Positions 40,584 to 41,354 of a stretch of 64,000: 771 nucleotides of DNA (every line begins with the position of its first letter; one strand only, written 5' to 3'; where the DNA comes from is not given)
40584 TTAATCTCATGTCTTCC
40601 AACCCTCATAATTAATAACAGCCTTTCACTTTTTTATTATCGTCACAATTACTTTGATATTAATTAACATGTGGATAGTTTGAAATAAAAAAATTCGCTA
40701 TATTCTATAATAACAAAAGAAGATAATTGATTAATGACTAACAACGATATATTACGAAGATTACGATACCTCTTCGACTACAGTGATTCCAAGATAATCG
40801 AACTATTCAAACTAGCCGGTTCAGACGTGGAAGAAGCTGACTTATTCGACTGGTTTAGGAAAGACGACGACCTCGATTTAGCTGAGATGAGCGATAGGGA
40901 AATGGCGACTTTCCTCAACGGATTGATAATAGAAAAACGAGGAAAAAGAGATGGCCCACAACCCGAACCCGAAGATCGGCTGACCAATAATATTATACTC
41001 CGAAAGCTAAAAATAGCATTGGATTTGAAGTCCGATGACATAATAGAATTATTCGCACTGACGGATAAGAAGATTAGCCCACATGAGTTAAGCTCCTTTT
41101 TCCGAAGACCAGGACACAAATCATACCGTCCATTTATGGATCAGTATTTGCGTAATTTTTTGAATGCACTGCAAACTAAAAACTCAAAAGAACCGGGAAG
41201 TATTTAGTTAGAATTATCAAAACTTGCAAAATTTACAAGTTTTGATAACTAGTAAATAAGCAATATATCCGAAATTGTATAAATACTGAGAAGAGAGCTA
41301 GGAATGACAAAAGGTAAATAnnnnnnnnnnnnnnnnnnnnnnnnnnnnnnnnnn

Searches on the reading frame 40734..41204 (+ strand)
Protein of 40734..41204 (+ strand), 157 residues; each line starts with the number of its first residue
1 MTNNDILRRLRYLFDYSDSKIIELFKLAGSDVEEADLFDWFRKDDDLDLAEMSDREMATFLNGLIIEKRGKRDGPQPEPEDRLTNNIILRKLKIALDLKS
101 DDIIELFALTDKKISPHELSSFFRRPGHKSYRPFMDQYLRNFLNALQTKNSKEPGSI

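Call 11: search_protein_families(library=pfam, proteins=[window:40734-41204:+], max_evalue=0.001)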
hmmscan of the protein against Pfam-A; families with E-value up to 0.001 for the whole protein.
window:40734-41204:+ (157 aa): 1 family
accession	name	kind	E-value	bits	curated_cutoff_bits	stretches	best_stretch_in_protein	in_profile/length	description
PF07308.18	DUF1456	-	5.1e-50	168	27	2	3-70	1-68/68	Protein of unknown function (DUF1456)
